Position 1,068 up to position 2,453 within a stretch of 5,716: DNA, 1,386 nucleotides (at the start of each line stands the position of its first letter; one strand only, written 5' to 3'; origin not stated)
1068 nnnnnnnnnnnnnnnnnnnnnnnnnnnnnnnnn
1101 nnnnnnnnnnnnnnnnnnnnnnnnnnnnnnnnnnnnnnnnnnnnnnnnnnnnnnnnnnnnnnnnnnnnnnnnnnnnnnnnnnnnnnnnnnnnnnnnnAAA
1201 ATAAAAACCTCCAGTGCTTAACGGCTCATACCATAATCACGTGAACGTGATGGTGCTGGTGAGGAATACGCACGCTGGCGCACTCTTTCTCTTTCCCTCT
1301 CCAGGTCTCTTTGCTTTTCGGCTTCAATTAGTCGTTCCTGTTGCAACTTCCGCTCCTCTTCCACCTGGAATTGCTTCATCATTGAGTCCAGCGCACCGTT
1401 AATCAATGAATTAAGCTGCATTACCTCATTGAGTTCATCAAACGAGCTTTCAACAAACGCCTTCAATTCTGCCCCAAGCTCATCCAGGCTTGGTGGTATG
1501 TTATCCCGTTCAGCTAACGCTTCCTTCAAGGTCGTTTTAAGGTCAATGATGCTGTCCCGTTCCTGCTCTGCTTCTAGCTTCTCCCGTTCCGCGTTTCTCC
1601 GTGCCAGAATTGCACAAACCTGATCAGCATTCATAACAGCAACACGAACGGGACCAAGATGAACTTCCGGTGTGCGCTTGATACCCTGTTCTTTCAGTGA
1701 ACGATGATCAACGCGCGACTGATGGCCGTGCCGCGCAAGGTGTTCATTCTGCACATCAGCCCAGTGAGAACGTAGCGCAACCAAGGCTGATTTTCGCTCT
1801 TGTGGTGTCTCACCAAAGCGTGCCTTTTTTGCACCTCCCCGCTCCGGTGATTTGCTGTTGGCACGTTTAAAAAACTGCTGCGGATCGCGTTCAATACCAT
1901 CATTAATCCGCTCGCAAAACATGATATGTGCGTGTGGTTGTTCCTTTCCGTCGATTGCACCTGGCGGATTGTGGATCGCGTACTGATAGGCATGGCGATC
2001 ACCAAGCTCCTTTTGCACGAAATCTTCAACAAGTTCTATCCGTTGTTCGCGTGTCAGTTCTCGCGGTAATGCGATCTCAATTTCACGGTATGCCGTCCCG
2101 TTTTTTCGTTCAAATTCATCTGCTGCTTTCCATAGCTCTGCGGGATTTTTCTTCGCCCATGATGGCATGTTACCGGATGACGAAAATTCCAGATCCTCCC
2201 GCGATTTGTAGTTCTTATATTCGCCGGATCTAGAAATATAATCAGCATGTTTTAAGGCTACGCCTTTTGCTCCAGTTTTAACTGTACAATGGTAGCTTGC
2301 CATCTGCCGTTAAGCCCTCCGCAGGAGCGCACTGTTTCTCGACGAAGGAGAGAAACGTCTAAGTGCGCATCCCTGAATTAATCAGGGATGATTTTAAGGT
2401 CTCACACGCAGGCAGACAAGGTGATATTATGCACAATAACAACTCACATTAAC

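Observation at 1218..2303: Relaxase-only MobA without a primase domain or an overlapping mobB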

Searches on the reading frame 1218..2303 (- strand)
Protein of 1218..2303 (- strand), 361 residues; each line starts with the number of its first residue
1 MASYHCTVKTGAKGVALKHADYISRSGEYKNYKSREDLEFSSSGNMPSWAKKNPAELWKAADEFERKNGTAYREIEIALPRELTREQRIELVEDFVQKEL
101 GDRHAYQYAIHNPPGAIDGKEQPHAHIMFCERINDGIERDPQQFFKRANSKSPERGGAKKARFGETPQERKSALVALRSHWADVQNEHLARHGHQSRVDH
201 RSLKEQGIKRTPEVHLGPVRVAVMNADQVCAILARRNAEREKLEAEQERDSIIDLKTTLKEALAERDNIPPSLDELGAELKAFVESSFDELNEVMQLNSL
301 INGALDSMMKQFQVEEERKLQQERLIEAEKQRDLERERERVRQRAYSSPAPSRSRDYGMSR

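Call 3: search_protein_families(library=pfam, proteins=[window:1218-2303:-], max_evalue=0.01)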
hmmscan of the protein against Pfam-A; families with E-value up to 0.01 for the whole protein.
window:1218-2303:- (361 aa): 2 families
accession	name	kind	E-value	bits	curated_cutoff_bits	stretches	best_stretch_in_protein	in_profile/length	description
PF03389.21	MobA_MobL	-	8.8e-38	130.8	26.7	1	25-221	19-219/224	MobA/MobL family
PF03432.20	Relaxase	-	2.2e-05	25.2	24.6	1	55-135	28-104/132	MobA/VirD2-like, nuclease domain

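Call 4: search_protein_families(library=ncbifam, proteins=[window:1218-2303:-], max_evalue=0.01)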
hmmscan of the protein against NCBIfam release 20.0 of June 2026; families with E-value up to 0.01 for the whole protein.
window:1218-2303:- (361 aa): 4 families
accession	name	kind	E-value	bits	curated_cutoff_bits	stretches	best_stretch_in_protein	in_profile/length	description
TIGR02768.1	TraA_Ti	equivalog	5.7e-29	101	590.45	1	25-267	35-270/751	Ti-type conjugative transfer relaxase TraA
NF041496.1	MobQ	equivalog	8.1e-29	100.8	200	1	24-206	34-197/197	MobQ family relaxase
NF010464.0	PRK13889.1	subfamily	9.5e-22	76.7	1015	1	54-240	66-227/992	conjugal transfer relaxase TraA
NF010402.0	PRK13826.1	subfamily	6.2e-19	67.4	1317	1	56-244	78-259/1102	Dtr system oriT relaxase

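Call 6: search_dna_similar(query=window:1218-2303:-, collection=plasmids, mode=protein, max_rows=40, rows=spread)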
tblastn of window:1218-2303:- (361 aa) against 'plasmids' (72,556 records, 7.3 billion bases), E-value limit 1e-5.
Records with a match: 4873; places in all: 5147; records where one place covers at least 80% of the query: 485.
Best place of each record, by identity: >=99% 20; 95-99% 11; 90-95% 51; 80-90% 15; 60-80% 17; <60% 4759.
By first word of the organism name: Escherichia 736; Acinetobacter 618; Lactiplantibacillus 456; Rhizobium 332; Agrobacterium 279; Staphylococcus 267; Sinorhizobium 168; Klebsiella 164; Salmonella 146; Pediococcus 70; and 229 more.
By predicted mobility (MOB-suite, as given by PLSDB): mobilizable 2831; conjugative 1545; non-mobilizable 497.
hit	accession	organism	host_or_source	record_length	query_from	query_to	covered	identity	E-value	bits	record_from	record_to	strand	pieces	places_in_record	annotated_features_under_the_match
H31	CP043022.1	Escherichia coli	Homo sapiens,feces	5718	1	361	100%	100.0%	0e+0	712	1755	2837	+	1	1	record has no annotation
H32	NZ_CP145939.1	Providencia vermicola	-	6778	1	341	94%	55.6%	2e-116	378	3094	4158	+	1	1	MobA/MobL family protein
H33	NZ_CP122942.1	Escherichia coli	Sus scrofa,feces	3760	1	298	83%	47.8%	5e-80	272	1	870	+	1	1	MobA/MobL family protein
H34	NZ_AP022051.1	Escherichia coli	-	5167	1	298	83%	47.8%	3e-79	271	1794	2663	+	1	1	MobA/MobL family protein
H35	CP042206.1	Acinetobacter baumannii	Whole organism,soil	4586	1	297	82%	47.2%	9e-75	258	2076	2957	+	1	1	mobA_2: Mobilization protein A | hypothetical protein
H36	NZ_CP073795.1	Klebsiella pneumoniae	Homo sapiens,blood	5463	1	259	72%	51.2%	1e-78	269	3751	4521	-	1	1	MobA/MobL family protein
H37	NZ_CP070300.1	Escherichia albertii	Shanxi,Poultry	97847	101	341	67%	50.8%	8e-69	241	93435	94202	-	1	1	none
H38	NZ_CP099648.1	Paraburkholderia fungorum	Arabidopsis thaliana,pure culture,leaf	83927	1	222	61%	48.2%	1e-63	226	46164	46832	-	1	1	AAA family ATPase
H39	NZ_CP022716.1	Actinobacillus pleuropneumoniae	Porcine,Whole bacteria,lung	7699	1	218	60%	45.5%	3e-47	178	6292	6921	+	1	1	none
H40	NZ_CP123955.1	Pseudomonas aeruginosa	Homo sapiens,cell culture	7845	1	218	60%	45.0%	1e-46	177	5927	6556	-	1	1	none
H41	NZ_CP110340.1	Brucella sp. JSBI001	pure culture,sediment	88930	2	267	74%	32.9%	1e-20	100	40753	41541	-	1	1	traA: Ti-type conjugative transfer relaxase TraA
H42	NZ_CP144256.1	Acinetobacter baumannii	patient,Nanchang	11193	1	192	53%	42.9%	5e-41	160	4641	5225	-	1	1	MobA/MobL family protein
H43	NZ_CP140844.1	Rhizobium ruizarguesonis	Trifolium pratense,whole organism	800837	1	267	74%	28.8%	2e-14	82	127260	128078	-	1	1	traA: Ti-type conjugative transfer relaxase TraA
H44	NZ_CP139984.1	Sphingobium yanoikuyae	-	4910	1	214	59%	34.1%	5e-15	84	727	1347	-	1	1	mobQ: MobQ family relaxase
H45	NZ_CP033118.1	Acinetobacter wuhouensis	Culture,Sewage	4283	1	217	60%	32.6%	3e-14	81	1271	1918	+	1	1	mobQ: MobQ family relaxase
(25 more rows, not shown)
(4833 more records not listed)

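Call 8: get_annotated_region(hit=H32, flank=4000)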
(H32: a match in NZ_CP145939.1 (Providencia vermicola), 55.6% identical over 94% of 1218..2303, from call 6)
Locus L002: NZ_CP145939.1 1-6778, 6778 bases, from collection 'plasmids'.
description: Providencia vermicola strain Z34CR2292 plasmid pZ34CR2292_colE10, complete sequence
organism: Providencia vermicola (NCBI taxid 333965)
taxonomy: Bacteria; Pseudomonadota; Gammaproteobacteria; Enterobacterales; Morganellaceae; Providencia; Providencia vermicola
host: -; source: -; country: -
typing (MOB-suite, as given by PLSDB): mobilizable; replicon rep_cluster_1159; relaxase MOBQ
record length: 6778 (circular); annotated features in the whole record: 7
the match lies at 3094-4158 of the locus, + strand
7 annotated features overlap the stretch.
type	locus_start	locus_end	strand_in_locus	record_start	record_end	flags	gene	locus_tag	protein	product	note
CDS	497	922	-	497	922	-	-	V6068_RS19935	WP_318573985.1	DNA-binding protein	-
CDS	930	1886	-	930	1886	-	-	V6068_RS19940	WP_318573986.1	replication initiation protein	-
CDS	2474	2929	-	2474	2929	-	-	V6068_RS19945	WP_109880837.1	conjugal transfer protein TraD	-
CDS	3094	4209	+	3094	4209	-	-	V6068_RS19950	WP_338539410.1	MobA/MobL family protein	-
CDS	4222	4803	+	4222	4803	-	-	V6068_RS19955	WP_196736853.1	tRNA modification GTPase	-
CDS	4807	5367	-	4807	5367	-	-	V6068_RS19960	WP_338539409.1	hypothetical protein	-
CDS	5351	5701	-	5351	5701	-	-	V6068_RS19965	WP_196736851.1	hypothetical protein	-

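Call 14: get_annotated_region(hit=H34, flank=3000)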
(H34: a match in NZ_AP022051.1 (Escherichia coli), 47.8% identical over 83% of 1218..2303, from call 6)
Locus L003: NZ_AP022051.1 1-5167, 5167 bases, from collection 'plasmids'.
description: Escherichia coli strain WP4-S17-ESBL-08 plasmid pWP4-S17-ESBL-08_2, complete sequence
organism: Escherichia coli (NCBI taxid 562)
taxonomy: Bacteria; Pseudomonadota; Gammaproteobacteria; Enterobacterales; Enterobacteriaceae; Escherichia; Escherichia coli
host: -; source: -; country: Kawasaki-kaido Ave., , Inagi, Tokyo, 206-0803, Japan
typing (MOB-suite, as given by PLSDB): mobilizable; replicon Col156; relaxase MOBQ
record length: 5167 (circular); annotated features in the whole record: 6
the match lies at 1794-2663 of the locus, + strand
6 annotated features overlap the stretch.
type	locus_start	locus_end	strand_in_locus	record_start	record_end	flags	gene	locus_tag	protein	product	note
CDS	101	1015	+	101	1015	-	-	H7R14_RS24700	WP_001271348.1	replication initiation protein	-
CDS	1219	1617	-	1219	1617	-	-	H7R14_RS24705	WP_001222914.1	hypothetical protein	-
CDS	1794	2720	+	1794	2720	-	-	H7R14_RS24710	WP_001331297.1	MobA/MobL family protein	-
CDS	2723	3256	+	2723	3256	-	-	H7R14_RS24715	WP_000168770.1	hypothetical protein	-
CDS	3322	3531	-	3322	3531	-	-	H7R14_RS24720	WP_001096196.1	hypothetical protein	-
CDS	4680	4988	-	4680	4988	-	-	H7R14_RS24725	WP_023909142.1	hypothetical protein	-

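Call 15: get_annotated_region(hit=H36, flank=3000)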
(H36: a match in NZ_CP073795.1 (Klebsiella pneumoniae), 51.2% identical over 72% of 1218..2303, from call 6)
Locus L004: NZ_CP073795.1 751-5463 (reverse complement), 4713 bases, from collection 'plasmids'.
description: Klebsiella pneumoniae isolate KP_NORM_BLD_2010_71621 plasmid unnamed_4, complete sequence
organism: Klebsiella pneumoniae (NCBI taxid 573)
taxonomy: Bacteria; Pseudomonadota; Gammaproteobacteria; Enterobacterales; Enterobacteriaceae; Klebsiella; Klebsiella pneumoniae
host: -; source: Homo sapiens,blood; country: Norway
typing (MOB-suite, as given by PLSDB): mobilizable; replicon Col156; relaxase MOBQ
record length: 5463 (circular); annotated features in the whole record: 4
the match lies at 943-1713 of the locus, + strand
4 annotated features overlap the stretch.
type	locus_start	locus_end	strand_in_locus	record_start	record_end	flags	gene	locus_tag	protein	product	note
CDS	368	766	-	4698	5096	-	-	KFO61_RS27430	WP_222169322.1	hypothetical protein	-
CDS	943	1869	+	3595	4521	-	-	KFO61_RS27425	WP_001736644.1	MobA/MobL family protein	-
CDS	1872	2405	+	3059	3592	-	-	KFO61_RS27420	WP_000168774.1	hypothetical protein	-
CDS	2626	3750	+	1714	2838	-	-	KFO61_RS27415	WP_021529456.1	colicin-like pore-forming protein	GO:0019835 - cytolysis [Evidence IEA]; GO:0050829 - defense response to Gram-negative bacterium [Evidence IEA]; ...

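Call 16: get_annotated_region(hit=H35, flank=3000)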
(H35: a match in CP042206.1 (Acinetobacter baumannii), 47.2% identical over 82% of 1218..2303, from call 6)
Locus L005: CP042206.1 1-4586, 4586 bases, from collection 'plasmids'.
description: Acinetobacter baumannii strain DS002 plasmid pTS4586, complete sequence
organism: Acinetobacter baumannii (NCBI taxid 470)
taxonomy: Bacteria; Pseudomonadota; Gammaproteobacteria; Moraxellales; Moraxellaceae; Acinetobacter; Acinetobacter baumannii
host: -; source: Whole organism,soil; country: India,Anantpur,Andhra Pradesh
typing (MOB-suite, as given by PLSDB): mobilizable; relaxase MOBQ
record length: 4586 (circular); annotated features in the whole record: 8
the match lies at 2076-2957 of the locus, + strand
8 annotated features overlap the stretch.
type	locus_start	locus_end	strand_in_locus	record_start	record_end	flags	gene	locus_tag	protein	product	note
CDS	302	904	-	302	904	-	-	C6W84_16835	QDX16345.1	hypothetical protein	-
CDS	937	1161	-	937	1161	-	-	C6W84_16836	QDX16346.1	hypothetical protein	-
CDS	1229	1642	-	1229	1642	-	-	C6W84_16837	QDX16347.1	hypothetical protein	-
CDS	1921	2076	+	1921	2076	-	-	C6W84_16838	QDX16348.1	hypothetical protein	-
CDS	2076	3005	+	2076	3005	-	mobA_2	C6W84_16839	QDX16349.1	Mobilization protein A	-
CDS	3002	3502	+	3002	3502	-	-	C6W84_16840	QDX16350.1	hypothetical protein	-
CDS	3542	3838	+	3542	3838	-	-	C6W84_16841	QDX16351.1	hypothetical protein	-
CDS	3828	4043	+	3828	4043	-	-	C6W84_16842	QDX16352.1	hypothetical protein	-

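Call 19: get_annotated_region(hit=H40, flank=8000)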
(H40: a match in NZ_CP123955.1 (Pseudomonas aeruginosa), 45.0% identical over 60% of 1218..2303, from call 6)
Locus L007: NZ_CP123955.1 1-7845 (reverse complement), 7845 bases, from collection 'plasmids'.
description: Pseudomonas aeruginosa strain 59 plasmid pB, complete sequence
organism: Pseudomonas aeruginosa (NCBI taxid 287)
taxonomy: Bacteria; Pseudomonadota; Gammaproteobacteria; Pseudomonadales; Pseudomonadaceae; Pseudomonas; Pseudomonas aeruginosa
host: -; source: Homo sapiens,cell culture; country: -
typing (MOB-suite, as given by PLSDB): mobilizable; replicon IncQ1; relaxase MOBQ
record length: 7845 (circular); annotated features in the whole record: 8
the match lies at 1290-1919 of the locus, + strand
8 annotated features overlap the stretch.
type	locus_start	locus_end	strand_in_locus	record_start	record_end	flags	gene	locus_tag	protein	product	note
CDS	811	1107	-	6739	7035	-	-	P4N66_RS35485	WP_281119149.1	mobilization protein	-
CDS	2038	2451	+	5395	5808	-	-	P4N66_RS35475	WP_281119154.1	IncQ-type mobilization protein MobB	-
CDS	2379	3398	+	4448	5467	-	-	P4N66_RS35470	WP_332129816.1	DNA-primase RepB domain-containing protein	-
CDS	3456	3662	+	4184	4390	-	urfF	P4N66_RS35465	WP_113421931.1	plasmid repression protein F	-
CDS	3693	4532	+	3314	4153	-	-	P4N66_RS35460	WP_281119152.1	helicase RepA family protein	-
CDS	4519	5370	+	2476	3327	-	repC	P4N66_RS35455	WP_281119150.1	replication protein C, IncQ-type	-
CDS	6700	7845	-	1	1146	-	-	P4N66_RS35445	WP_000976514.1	extended-spectrum class C beta-lactamase CMY-2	-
predicted_resistance_gene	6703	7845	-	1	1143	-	blaCMY-2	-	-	extended-spectrum class C beta-lactamase CMY-2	predicted by amrfinderplus; class BETA-LACTAM; identity 100.0%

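Call 20: get_annotated_region(hit=H39, flank=8000)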
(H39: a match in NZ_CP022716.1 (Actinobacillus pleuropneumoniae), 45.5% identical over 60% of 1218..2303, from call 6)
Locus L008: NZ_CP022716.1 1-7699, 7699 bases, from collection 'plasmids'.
description: Actinobacillus pleuropneumoniae strain KL 16 plasmid unnamed1, complete sequence
organism: Actinobacillus pleuropneumoniae (NCBI taxid 715)
taxonomy: Bacteria; Pseudomonadota; Gammaproteobacteria; Pasteurellales; Pasteurellaceae; Actinobacillus; Actinobacillus pleuropneumoniae
host: -; source: Porcine,Whole bacteria,lung; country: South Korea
typing (MOB-suite, as given by PLSDB): mobilizable; replicon IncQ1; relaxase MOBQ,MOBQ
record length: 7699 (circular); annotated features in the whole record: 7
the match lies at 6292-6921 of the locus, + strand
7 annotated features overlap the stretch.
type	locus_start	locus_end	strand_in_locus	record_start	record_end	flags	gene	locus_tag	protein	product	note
CDS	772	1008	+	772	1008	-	-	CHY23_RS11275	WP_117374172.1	hypothetical protein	-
CDS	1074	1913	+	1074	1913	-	-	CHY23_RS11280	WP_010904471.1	helicase RepA family protein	-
CDS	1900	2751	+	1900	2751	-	repC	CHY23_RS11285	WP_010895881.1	replication protein C, IncQ-type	-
predicted_resistance_gene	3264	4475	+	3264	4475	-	floR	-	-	chloramphenicol/florfenicol efflux MFS transporter FloR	predicted by amrfinderplus; class PHENICOL; identity 99.5%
CDS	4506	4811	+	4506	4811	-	-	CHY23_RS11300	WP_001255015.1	LysR family transcriptional regulator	-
CDS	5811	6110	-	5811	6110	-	-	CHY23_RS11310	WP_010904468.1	hypothetical protein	-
CDS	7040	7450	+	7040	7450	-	-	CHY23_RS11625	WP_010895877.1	IncQ-type mobilization protein MobB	-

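Call 23: search_protein_families(library=ncbifam, proteins=[L002:4222-4803:+, L003:2723-3256:+, L005:3002-3502:+, L007:2038-2451:+, L007:1290-3398:+], max_evalue=10)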
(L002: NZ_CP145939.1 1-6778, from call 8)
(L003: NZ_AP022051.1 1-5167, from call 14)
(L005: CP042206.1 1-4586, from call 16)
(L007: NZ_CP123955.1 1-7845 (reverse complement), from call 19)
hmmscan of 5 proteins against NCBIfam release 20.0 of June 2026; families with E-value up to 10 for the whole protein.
L002:4222-4803:+ (193 aa): 22 families
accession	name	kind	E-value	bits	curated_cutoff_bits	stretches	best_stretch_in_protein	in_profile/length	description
TIGR04211.1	SH3_and_anchor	equivalog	0.00082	19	65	1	17-110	59-159/198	TIGR04211 family SH3 domain-containing protein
NF043058.1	T4SS_LegC2C7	subfamily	0.0018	17.3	350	1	19-110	124-216/348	LegC2/C7 family Dot/Icm T4SS effector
NF033928.1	alph_xenorhab_A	subfamily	0.006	15.9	125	1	14-128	119-223/339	alpha-xenorhabdolysin family binary toxin subunit A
NF053712.1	repair_DEAH_YoaA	equivalog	0.015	14.1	680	1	6-112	230-338/630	DNA repair helicase YoaA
NF004260.2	PRK05686.2-1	equivalog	0.016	14.4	550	1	16-69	184-232/316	flagellar motor switch protein FliG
NF040788.1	S-lay_SlaB_Mtsph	equivalog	0.02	13.8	700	1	23-131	307-405/416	S-layer protein SlaB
TIGR04523.1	Mplasa_alph_rch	subfamily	0.022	12.7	270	1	6-102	253-351/745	helix-rich protein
NF047516.1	LA_3659_fam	equivalog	0.062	12.9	36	1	3-108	47-149/221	LA_3659 family protein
NF047514.1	SpiroCoCo_N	equivalog_domain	0.062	12.9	75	1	3-108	47-149/221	SpiroCoCo family coiled-coil protein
TIGR02169.1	SMC_prok_A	equivalog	0.066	10.9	729.4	1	10-113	724-826/1165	chromosome segregation protein SMC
NF033233.1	twin_helix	hypoth_equivalog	0.068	13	49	1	118-142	2-26/58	twin transmembrane helix small protein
TIGR03998.1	thiol_BshC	equivalog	0.091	11.6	265.8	1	16-95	405-484/529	bacillithiol biosynthesis cysteine-adding enzyme BshC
TIGR00996.1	Mtu_fam_mce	paralog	0.14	11.3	140.5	1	5-74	194-266/291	MCE family protein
TIGR01069.2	mutS2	equivalog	0.29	9.4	400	1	3-89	513-599/790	endonuclease MutS2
TIGR02168.1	SMC_prok_B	equivalog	0.31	8.7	567.35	1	9-109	734-835/1181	chromosome segregation protein SMC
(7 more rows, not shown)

L003:2723-3256:+ (177 aa): 4 families
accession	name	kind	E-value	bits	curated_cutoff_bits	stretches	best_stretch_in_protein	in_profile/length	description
TIGR03879.1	near_KaiC_dom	domain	0.037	14.5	65.1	1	18-73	30-82/91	probable regulatory domain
TIGR02629.1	L_rham_iso_rhiz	equivalog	0.04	12.8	646.75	1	15-51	327-363/412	L-rhamnose catabolism isomerase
NF051443.1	NheC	equivalog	0.044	13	420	1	73-142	176-245/352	non-hemolytic enterotoxin subunit C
TIGR03007.1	pepcterm_ChnLen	equivalog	0.59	8.3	278.85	1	126-155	17-46/498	XrtA system polysaccharide chain length determinant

L005:3002-3502:+ (166 aa): 3 families
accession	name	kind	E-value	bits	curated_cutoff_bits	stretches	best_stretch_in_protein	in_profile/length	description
NF002593.0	PRK02251.1-2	equivalog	0.046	13.3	141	1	27-120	49-134/157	cell division protein CrgA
NF002597.0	PRK02251.2-3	equivalog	0.073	13.3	120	1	96-133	43-80/93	putative septation inhibitor protein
NF011572.0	PRK14996.1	equivalog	0.089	12.7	144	1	56-105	125-172/192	TetR family transcriptional regulator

L007:2038-2451:+ (137 aa): 9 families
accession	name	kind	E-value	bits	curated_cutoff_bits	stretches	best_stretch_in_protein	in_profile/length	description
NF058645.1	MCPCtpMPsAe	equivalog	0.064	12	900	1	13-89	269-344/558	methyl-accepting chemotaxis protein CtpM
TIGR03930.1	WXG100_ESAT6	subfamily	0.11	12.7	44.85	1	18-89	7-79/90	WXG100 family type VII secretion target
NF001391.0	PRK00281.1-5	equivalog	0.15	11.5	293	1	83-120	75-113/279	undecaprenyl-diphosphate phosphatase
TIGR02168.1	SMC_prok_B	equivalog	0.16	9.6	567.35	1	12-86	673-746/1181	chromosome segregation protein SMC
NF052504.1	sll1863_fam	domain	0.22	11.7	35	1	13-86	13-90/93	sll1863 family stress response protein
TIGR04041.1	activase_YjjW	hypoth_equivalog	0.25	10.7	250.2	1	10-70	207-268/276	YjjW family glycine radical enzyme activase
TIGR02169.1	SMC_prok_A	equivalog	0.29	8.7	729.4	1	12-83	394-464/1165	chromosome segregation protein SMC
TIGR01069.2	mutS2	equivalog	0.53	8.5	400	1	12-83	531-599/790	endonuclease MutS2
NF041893.1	TraI_MobP_relax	equivalog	2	7.3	250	1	15-97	305-396/502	TraI/MobA(P) family conjugative relaxase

L007:1290-3398:+ (702 aa): 4 families
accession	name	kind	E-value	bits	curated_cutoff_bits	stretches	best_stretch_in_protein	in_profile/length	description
TIGR02768.1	TraA_Ti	equivalog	6.1e-32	110.8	590.45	1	1-249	1-257/751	Ti-type conjugative transfer relaxase TraA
NF041496.1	MobQ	equivalog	5.2e-26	91.6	200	1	1-198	1-197/197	MobQ family relaxase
NF010464.0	PRK13889.1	subfamily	6.3e-25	87.2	1015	1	1-239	1-238/992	conjugal transfer relaxase TraA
NF010402.0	PRK13826.1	subfamily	2e-11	42.5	1317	1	56-239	78-251/1102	Dtr system oriT relaxase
